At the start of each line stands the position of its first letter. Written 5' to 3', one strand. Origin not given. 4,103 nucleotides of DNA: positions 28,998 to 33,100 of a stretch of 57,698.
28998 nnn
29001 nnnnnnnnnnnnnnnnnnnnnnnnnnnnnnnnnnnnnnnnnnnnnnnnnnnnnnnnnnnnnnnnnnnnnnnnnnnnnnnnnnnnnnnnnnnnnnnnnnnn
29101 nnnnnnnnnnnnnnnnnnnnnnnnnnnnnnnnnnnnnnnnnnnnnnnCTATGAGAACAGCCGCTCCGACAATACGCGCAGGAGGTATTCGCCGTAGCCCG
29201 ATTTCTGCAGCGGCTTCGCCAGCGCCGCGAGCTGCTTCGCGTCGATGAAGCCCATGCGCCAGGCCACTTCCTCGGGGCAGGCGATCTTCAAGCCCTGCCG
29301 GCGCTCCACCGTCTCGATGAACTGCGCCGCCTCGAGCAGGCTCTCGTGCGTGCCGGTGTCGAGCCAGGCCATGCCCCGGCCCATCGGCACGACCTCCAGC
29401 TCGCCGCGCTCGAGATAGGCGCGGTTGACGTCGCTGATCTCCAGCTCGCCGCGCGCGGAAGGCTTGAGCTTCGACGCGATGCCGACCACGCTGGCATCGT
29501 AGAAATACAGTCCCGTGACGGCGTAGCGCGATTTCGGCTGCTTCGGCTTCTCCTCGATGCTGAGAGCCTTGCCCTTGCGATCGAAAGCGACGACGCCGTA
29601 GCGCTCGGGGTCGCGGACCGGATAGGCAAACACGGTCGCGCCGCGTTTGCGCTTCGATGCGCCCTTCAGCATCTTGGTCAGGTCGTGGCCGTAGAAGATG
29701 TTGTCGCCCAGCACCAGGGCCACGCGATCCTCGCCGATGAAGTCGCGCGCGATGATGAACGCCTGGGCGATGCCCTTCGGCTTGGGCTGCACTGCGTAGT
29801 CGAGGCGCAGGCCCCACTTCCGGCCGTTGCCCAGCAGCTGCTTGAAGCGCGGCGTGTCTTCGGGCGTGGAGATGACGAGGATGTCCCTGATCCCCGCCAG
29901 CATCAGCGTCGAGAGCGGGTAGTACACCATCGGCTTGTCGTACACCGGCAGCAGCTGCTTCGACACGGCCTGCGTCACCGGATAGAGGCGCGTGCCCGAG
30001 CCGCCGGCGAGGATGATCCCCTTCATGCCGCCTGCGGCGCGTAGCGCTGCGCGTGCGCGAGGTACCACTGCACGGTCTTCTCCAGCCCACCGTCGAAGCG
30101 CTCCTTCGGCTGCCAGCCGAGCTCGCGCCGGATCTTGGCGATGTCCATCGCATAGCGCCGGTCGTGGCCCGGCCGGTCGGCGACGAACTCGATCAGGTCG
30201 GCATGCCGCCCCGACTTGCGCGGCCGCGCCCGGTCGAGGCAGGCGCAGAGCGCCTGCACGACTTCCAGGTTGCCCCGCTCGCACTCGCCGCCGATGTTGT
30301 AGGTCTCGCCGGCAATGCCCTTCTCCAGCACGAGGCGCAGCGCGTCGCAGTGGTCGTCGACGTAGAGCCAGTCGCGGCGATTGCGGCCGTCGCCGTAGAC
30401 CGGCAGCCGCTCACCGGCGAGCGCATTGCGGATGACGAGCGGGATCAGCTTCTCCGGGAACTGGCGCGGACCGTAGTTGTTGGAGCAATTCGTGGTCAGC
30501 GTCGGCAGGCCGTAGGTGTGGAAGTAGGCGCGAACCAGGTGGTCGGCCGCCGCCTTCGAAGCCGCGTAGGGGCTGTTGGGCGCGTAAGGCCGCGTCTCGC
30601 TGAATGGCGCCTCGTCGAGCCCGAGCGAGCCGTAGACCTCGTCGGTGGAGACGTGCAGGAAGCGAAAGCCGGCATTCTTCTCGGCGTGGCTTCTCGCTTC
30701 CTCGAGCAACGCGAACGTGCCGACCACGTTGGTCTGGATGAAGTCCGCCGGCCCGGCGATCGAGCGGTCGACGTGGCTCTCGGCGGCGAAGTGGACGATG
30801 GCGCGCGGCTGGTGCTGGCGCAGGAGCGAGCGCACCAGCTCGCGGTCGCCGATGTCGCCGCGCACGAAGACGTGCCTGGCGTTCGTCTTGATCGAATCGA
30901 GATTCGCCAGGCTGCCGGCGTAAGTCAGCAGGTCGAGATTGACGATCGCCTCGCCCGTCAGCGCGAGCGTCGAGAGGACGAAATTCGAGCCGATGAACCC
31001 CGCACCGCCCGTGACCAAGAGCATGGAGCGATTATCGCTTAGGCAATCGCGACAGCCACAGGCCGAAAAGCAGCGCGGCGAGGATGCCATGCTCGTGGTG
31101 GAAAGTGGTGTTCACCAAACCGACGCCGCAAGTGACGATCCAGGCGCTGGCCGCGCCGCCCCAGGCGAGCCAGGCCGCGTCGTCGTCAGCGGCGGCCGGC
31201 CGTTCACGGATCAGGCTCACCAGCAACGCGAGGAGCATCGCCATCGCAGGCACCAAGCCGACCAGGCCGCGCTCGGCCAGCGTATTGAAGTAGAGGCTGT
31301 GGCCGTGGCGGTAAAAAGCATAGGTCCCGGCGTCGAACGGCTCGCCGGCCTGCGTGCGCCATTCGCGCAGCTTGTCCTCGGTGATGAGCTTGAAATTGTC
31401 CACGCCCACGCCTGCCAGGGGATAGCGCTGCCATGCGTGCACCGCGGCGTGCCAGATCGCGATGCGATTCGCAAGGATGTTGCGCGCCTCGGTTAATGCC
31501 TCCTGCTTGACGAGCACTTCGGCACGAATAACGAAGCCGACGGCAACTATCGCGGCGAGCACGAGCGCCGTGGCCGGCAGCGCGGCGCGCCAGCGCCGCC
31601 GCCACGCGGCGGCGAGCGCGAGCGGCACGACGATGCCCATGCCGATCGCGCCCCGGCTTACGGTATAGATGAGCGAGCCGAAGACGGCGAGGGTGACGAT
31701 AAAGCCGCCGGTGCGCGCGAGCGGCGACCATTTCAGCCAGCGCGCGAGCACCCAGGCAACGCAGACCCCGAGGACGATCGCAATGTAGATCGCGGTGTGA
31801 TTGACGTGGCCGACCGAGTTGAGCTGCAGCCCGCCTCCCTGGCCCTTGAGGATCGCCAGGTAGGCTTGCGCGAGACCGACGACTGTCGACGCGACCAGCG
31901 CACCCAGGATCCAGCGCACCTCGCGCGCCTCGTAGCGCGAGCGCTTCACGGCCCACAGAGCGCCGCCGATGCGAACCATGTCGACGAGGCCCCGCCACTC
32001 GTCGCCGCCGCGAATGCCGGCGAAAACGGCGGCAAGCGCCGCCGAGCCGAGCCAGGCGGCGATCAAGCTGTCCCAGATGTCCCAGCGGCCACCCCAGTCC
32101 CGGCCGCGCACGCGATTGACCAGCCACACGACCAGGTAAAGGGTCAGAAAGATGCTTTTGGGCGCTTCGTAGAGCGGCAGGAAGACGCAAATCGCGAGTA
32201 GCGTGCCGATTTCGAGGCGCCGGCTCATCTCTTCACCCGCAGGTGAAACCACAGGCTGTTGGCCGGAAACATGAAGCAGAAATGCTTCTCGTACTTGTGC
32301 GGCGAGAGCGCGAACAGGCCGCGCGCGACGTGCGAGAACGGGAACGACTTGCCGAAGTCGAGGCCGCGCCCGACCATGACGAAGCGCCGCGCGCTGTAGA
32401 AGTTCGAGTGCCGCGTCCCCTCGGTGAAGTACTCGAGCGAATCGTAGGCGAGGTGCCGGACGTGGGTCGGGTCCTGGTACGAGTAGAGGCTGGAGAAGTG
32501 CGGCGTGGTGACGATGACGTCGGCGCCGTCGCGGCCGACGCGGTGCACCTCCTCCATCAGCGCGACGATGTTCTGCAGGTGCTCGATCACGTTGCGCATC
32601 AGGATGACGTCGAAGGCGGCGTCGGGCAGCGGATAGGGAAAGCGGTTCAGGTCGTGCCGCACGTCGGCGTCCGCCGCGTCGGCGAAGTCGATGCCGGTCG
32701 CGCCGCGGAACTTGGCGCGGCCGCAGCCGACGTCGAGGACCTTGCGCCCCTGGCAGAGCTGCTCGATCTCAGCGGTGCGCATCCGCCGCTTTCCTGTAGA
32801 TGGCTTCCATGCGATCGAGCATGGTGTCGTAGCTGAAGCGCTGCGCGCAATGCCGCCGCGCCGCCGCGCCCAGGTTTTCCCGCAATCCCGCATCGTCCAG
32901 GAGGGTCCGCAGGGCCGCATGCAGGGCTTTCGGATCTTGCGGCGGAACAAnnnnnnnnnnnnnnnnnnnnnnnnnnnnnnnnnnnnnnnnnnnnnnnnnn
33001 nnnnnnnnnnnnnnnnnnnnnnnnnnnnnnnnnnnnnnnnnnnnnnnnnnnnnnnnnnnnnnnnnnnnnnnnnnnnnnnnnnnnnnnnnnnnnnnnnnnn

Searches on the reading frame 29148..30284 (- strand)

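Call 11: search_protein_families(library=pfam, proteins=[window:29148-30284:-])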
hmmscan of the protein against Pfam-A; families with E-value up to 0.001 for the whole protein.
window:29148-30284:- (378 aa): 2 families
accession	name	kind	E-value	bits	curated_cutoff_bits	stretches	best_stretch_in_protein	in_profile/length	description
PF00483.29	NTP_transferase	-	4.9e-79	265.8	21.2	1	88-324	1-243/245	Nucleotidyl transferase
PF12804.13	NTP_transf_3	-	2.6e-10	41.2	27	1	89-234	1-133/160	MobA-like NTP transferase domain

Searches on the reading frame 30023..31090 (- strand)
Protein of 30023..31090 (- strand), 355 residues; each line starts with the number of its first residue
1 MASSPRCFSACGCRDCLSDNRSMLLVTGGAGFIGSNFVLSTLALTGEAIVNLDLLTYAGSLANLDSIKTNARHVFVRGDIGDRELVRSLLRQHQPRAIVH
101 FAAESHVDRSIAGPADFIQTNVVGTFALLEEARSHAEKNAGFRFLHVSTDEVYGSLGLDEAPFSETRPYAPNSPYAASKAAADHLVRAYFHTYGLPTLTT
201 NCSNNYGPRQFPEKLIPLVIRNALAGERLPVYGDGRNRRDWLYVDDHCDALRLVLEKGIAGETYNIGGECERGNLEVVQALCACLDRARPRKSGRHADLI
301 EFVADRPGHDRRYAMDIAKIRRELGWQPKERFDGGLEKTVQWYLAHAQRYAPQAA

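Call 11: search_protein_families(library=pfam, proteins=[window:30023-31090:-])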
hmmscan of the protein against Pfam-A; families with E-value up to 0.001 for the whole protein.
window:30023-31090:- (355 aa): 6 families
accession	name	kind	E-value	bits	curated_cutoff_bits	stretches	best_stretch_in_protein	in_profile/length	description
PF16363.11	GDP_Man_Dehyd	-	6.7e-92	308.9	27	1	25-339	1-332/332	GDP-mannose 4,6 dehydratase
PF01370.27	Epimerase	-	4.5e-68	229.7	20.9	1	25-267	2-240/240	NAD dependent epimerase/dehydratase family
PF04321.23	RmlD_sub_bind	-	5.1e-14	52.5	27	1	24-192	3-142/287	RmlD substrate binding domain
PF02719.21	Polysacc_synt_2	-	1.8e-12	47.5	20.2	1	24-151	1-130/293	Polysaccharide biosynthesis protein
PF01073.25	3Beta_HSD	-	2.9e-11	43.4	22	1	25-248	1-222/280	3-beta hydroxysteroid dehydrogenase/isomerase family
PF07993.18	NAD_binding_4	-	2e-09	37.4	20.1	1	68-203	58-205/258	Male sterility protein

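Call 31: search_protein_families(library=ncbifam, proteins=[window:30023-31090:-], max_evalue=0.00001)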
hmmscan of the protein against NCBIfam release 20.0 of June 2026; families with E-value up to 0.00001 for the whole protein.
window:30023-31090:- (355 aa): 22 families
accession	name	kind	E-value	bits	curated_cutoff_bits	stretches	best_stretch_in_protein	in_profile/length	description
TIGR01181.1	dTDP_gluc_dehyt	equivalog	6.6e-144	478.9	365.1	1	24-349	2-317/321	dTDP-glucose 4,6-dehydratase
NF007582.0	PRK10217.1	equivalog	5.9e-131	436.8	698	1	24-347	4-335/355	dTDP-glucose 4,6-dehydratase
NF007490.0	PRK10084.1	subfamily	1.4e-130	435.5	649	1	24-348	3-339/361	dTDP-glucose 4,6-dehydratase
TIGR04180.1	EDH_00030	hypoth_equivalog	3.1e-40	138.1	475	1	25-286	2-257/297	NAD-dependent 4,6-dehydratase LegB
TIGR01179.1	galE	equivalog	7.1e-38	130.2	262.3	1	24-347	2-329/332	UDP-glucose 4-epimerase GalE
TIGR02622.1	CDP_4_6_dhtase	equivalog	1.8e-28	99.7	278.45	1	23-345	6-332/352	CDP-glucose 4,6-dehydratase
NF007956.0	PRK10675.1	subfamily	1.5e-24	86.8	394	1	24-350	3-336/338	UDP-glucose 4-epimerase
TIGR01472.1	gmd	equivalog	1.6e-21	76.9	415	1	70-261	53-245/342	GDP-mannose 4,6-dehydratase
TIGR02197.1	heptose_epim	equivalog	9e-19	67.8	274.6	1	24-345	1-315/316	ADP-glyceromanno-heptose 6-epimerase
NF011728.1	PRK15181.1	equivalog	2.1e-18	66.4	760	1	24-346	18-340/348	Vi polysaccharide biosynthesis UDP-N-acetylglucosaminuronic acid C-4 epimerase TviC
NF042422.1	oxyalk_red_OleD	equivalog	1.2e-17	64.2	580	1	24-291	3-256/329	2-alkyl-3-oxoalkanoate reductase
TIGR03466.1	HpnA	hypoth_equivalog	6.6e-16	58.1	367.65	1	24-269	3-231/327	hopanoid-associated sugar epimerase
NF047922.1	GDPFucSynFcl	equivalog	2.4e-15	56.8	500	1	79-349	38-307/308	GDP-L-fucose synthase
TIGR01214.1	rmlD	equivalog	4.4e-14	52.2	224.05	1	24-192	2-141/285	dTDP-4-dehydrorhamnose reductase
NF043036.1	ErythonDh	equivalog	1.2e-11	44.4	325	1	24-189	3-163/321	D-erythronate dehydrogenase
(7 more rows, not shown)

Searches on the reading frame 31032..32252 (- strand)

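Call 11: search_protein_families(library=pfam, proteins=[window:31032-32252:-])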
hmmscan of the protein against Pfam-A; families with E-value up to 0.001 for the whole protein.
window:31032-32252:- (406 aa): 1 family
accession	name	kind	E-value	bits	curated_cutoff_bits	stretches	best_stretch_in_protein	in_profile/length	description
PF04932.20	Wzy_C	-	2.8e-18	66.6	31.7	1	186-334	2-146/149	O-Antigen ligase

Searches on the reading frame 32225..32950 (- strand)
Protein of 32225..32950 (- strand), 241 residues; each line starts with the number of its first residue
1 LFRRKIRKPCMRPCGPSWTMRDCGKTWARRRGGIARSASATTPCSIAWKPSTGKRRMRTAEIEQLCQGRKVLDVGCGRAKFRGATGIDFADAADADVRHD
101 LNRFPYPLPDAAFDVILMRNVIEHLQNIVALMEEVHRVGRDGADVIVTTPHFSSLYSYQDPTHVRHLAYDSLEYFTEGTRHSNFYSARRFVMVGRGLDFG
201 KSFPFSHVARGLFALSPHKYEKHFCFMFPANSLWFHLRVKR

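Call 11: search_protein_families(library=pfam, proteins=[window:32225-32950:-])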
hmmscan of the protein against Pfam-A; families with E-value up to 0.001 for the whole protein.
window:32225-32950:- (241 aa): 6 families
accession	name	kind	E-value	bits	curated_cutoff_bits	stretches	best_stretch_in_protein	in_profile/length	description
PF13489.12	Methyltransf_23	-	6.9e-11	42.6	27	1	66-190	21-150/164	Methyltransferase domain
PF08241.18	Methyltransf_11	-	1.6e-07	32.3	21.2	1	98-146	48-94/95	Methyltransferase domain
PF13847.12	Methyltransf_31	-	2e-05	24.8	27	0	108-151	70-113/145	Methyltransferase domain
PF07021.18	MetW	-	3e-05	24.2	21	0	94-153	61-113/193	Methionine biosynthesis protein MetW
PF08242.18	Methyltransf_12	-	3.8e-05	24.8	30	1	94-143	52-96/98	Methyltransferase domain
PF13649.12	Methyltransf_25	-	0.00016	22.8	27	0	99-142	53-96/97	Methyltransferase domain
